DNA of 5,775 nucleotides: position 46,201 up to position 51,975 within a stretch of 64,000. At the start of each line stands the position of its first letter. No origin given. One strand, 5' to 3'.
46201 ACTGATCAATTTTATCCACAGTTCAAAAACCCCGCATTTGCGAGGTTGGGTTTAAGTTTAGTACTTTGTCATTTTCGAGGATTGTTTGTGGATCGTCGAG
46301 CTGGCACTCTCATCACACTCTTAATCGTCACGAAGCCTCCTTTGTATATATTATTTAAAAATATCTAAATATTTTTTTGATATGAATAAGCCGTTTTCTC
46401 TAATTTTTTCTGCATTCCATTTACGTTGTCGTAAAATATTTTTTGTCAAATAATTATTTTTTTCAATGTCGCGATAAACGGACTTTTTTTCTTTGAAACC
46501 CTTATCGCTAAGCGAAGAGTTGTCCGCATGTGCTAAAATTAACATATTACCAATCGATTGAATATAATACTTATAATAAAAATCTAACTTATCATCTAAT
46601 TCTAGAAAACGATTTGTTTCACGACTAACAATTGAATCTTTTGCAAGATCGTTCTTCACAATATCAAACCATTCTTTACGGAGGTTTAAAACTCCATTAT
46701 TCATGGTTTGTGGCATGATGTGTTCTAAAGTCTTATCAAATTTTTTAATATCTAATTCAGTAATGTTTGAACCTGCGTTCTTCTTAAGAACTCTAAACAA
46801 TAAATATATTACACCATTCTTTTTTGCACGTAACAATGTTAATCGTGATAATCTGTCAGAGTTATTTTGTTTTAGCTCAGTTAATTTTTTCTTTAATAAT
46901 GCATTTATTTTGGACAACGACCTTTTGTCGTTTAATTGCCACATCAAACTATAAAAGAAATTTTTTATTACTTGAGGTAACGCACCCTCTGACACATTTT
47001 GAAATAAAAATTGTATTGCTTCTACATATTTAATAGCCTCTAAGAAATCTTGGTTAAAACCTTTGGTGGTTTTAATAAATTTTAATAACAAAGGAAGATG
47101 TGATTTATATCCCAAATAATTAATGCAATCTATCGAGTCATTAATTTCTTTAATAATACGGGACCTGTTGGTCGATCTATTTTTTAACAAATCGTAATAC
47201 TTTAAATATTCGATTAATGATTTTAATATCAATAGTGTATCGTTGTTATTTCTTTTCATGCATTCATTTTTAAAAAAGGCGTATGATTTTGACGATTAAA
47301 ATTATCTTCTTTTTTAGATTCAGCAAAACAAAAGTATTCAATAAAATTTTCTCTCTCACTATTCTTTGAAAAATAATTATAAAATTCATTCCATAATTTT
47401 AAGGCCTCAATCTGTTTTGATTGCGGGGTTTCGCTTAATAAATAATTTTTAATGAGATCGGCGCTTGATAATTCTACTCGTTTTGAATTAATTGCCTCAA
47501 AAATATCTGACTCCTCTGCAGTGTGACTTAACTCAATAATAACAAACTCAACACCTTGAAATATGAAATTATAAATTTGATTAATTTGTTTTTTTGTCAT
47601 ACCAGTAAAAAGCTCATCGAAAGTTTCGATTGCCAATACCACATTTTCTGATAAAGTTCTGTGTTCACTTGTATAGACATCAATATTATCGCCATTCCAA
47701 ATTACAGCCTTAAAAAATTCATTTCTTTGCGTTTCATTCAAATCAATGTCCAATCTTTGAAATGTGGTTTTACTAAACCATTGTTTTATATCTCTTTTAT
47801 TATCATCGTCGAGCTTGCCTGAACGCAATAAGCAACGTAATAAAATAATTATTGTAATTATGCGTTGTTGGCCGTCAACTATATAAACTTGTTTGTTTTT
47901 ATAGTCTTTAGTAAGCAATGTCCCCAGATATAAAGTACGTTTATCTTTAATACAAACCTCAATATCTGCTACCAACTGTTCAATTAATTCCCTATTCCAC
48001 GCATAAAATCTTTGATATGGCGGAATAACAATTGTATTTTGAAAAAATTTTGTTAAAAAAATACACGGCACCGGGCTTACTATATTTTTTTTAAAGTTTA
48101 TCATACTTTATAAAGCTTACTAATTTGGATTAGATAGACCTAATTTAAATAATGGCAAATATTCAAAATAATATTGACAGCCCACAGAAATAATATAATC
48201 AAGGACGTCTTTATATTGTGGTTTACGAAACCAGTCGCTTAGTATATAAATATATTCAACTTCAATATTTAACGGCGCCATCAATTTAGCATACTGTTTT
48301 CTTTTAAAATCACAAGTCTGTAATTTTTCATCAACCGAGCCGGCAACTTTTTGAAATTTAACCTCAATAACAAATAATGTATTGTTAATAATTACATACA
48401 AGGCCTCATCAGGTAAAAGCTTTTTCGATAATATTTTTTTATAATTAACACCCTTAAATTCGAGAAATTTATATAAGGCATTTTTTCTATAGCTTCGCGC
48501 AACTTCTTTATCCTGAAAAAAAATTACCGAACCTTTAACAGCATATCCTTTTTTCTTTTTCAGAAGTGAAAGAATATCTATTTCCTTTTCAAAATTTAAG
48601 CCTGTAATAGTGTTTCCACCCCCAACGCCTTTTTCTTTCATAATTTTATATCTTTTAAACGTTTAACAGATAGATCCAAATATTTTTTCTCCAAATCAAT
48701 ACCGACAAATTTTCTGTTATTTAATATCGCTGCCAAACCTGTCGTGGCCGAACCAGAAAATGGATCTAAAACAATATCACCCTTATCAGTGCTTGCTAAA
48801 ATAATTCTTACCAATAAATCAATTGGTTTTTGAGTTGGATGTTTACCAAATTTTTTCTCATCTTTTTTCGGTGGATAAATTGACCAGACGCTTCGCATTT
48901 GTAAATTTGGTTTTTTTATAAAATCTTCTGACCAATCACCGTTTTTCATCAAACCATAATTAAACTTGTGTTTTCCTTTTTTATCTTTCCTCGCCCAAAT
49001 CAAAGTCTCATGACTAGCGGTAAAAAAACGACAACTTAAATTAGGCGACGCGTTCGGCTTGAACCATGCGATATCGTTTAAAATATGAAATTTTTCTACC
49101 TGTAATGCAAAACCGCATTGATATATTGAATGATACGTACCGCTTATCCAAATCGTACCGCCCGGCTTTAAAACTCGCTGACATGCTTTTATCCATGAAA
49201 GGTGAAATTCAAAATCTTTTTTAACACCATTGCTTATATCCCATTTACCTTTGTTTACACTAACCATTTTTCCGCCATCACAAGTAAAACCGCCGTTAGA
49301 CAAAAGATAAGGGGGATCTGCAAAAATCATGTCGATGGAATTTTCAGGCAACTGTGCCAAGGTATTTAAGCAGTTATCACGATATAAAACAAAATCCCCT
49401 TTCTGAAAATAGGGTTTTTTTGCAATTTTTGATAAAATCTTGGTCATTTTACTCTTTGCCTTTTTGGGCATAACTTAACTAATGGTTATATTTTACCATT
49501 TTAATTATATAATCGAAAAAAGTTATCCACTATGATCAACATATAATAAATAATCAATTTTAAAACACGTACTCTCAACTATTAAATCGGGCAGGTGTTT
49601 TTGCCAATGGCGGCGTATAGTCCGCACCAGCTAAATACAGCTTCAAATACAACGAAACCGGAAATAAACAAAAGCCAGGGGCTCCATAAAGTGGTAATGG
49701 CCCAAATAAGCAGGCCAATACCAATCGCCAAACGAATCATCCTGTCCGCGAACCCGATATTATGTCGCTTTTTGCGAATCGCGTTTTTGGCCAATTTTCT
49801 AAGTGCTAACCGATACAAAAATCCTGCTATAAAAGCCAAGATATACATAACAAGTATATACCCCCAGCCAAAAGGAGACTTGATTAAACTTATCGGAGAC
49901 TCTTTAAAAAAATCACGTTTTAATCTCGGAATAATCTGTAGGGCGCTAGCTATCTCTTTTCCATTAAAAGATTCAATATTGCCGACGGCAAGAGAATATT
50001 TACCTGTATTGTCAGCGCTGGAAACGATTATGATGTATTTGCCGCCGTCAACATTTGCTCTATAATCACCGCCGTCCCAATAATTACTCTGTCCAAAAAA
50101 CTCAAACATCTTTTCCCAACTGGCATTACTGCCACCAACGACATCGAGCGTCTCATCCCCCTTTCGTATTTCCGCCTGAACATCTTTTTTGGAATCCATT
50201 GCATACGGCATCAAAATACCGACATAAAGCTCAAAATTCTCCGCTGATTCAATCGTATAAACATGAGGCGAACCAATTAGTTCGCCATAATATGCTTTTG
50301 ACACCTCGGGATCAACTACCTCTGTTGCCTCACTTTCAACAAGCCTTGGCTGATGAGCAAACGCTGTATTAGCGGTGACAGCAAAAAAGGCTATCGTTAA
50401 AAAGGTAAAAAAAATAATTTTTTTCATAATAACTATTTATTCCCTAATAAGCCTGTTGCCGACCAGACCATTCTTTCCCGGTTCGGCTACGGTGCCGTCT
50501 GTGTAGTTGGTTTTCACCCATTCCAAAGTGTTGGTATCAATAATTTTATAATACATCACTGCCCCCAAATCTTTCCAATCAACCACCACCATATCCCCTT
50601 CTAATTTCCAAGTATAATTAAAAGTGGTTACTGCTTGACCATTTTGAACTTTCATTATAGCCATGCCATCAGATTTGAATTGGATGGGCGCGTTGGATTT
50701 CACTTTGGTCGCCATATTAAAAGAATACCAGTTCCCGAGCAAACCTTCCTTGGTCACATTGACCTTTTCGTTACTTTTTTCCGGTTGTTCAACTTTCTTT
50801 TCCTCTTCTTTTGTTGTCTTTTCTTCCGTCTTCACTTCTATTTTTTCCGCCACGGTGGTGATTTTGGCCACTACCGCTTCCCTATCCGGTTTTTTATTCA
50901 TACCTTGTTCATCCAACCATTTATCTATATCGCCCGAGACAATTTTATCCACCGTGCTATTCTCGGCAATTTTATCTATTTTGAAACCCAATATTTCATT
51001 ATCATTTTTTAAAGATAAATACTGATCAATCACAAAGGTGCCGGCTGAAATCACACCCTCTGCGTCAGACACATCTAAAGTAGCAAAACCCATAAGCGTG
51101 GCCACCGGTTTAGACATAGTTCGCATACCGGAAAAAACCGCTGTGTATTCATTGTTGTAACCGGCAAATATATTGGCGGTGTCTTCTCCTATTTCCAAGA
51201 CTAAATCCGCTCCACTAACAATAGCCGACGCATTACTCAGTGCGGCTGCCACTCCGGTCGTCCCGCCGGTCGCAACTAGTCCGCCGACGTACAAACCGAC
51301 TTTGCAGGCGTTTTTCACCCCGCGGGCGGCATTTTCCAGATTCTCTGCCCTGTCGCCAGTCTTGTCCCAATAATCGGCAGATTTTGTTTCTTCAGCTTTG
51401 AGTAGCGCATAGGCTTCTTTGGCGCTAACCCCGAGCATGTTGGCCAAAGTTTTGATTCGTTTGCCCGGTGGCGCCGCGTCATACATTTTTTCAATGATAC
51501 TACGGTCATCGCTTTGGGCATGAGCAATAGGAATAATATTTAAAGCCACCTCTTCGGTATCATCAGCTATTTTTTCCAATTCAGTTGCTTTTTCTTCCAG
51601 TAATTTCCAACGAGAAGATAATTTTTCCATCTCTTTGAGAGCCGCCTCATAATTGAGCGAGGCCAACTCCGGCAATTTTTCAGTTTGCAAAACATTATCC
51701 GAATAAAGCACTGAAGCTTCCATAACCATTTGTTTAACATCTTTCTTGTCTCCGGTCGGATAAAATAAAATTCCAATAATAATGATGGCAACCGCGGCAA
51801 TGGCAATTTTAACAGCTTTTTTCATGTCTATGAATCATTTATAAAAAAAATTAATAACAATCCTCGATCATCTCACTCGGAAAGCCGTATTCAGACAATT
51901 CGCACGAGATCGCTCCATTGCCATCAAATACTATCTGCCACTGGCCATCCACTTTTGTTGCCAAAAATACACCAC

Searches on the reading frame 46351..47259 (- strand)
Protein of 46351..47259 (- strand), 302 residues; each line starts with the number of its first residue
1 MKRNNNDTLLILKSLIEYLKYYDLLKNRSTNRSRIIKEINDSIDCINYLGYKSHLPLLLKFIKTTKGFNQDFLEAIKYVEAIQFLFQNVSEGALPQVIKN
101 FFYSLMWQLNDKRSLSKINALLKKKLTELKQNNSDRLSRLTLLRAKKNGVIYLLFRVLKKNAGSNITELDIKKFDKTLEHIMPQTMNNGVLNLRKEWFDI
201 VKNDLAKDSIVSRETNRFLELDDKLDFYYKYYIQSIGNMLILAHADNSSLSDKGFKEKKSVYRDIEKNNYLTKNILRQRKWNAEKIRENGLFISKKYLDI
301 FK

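Call 33: search_protein_families(library=pfam, proteins=[window:46351-47259:-], max_evalue=0.001)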
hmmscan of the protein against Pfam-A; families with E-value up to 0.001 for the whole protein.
window:46351-47259:- (302 aa): 1 family
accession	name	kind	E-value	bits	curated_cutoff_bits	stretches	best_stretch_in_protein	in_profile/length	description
PF07510.16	GmrSD_C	-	8e-15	55.4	23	1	145-289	19-131/138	GmrSD restriction endonucleases, C-terminal domain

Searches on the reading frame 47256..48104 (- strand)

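Call 33: search_protein_families(library=pfam, proteins=[window:47256-48104:-], max_evalue=0.001)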
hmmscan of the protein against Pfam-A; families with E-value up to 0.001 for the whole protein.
window:47256-48104:- (282 aa): 1 family
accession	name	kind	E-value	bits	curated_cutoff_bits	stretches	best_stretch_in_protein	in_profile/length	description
PF03235.19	GmrSD_N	-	3.2e-29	102.9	33.2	1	19-223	3-199/199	GmrSD restriction endonuclease, N-terminal domain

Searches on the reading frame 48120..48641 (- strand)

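Call 33: search_protein_families(library=pfam, proteins=[window:48120-48641:-], max_evalue=0.001)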
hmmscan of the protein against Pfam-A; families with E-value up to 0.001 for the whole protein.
window:48120-48641:- (173 aa): 1 family
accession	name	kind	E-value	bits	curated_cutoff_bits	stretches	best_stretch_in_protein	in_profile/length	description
PF20472.4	PDDEXK_11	-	0.00076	19.7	23.7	1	68-107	42-81/145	PD-(D/E)XK nuclease superfamily domain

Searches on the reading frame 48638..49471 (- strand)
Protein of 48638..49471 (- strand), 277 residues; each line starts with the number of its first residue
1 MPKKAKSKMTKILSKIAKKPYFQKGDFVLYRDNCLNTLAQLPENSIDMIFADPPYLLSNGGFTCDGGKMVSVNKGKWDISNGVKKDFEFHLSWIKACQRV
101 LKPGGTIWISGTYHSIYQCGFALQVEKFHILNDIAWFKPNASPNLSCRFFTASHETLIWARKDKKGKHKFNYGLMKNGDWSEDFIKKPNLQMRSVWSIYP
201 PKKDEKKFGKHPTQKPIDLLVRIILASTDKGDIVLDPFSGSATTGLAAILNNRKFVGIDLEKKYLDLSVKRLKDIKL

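Call 71: search_protein_families(library=pfam, proteins=[window:48638-49471:-], max_evalue=0.001)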
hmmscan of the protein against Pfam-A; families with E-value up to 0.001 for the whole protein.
window:48638-49471:- (277 aa): 2 families
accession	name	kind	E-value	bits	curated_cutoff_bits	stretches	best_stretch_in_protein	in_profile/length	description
PF01555.25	N6_N4_Mtase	-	2.3e-57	194.9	26.7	1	46-269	1-220/221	DNA methylase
PF03602.21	Cons_hypoth95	-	0.00051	20.2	24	0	26-56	92-124/182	Conserved hypothetical protein 95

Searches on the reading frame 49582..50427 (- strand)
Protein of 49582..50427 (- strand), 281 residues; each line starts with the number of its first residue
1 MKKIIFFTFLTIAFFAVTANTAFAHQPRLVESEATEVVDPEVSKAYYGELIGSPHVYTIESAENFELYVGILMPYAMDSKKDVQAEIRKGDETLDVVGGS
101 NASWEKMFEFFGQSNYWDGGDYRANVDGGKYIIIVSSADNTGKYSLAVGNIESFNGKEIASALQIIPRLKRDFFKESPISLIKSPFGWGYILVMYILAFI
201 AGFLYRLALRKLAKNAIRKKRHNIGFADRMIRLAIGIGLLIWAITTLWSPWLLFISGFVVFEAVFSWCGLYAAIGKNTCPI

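Call 33: search_protein_families(library=pfam, proteins=[window:49582-50427:-], max_evalue=0.001)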
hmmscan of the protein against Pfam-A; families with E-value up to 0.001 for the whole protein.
window:49582-50427:- (281 aa): 1 family
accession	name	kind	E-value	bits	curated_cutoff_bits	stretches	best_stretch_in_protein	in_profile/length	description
PF11127.14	YgaP-like_TM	-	4.1e-15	56.1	25.3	1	222-280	3-64/66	Inner membrane protein YgaP-like, transmembrane domain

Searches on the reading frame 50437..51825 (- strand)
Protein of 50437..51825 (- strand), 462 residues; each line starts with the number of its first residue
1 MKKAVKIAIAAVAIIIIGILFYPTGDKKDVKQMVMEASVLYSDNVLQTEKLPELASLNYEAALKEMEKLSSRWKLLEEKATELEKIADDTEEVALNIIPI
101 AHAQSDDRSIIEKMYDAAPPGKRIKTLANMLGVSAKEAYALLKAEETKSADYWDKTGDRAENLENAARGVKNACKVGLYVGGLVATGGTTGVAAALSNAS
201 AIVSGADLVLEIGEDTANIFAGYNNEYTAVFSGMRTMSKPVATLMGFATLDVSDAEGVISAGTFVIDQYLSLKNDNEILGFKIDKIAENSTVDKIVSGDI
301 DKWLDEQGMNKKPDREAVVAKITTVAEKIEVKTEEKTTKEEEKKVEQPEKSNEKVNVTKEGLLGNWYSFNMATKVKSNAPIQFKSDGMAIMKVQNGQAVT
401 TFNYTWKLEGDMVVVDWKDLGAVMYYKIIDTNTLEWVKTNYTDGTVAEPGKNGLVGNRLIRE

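Call 11: search_protein_families(library=pfam, proteins=[window:50437-51825:-], max_evalue=0.01)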
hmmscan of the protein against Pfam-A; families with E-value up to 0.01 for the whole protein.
window:50437-51825:- (462 aa): 0 families

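Call 39: search_protein_families(library=phrogs, proteins=[window:50437-51825:-], max_evalue=0.01)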
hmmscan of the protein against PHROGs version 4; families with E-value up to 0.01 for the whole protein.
window:50437-51825:- (462 aa): 0 families

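Call 40: search_protein_families(library=ncbifam, proteins=[window:50437-51825:-], max_evalue=0.01)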
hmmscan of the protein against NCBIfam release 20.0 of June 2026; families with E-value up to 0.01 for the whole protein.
window:50437-51825:- (462 aa): 1 family
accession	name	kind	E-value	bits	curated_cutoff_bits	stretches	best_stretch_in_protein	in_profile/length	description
TIGR03066.1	Gem_osc_para_1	paralog_domain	0.0016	18.5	93.25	1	350-422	21-89/121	TIGR03066 family protein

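Call 120: search_protein_families(library=padloc, proteins=[window:50437-51825:-], max_evalue=0.01)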
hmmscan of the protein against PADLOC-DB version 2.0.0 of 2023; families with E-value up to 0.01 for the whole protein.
window:50437-51825:- (462 aa): 0 families
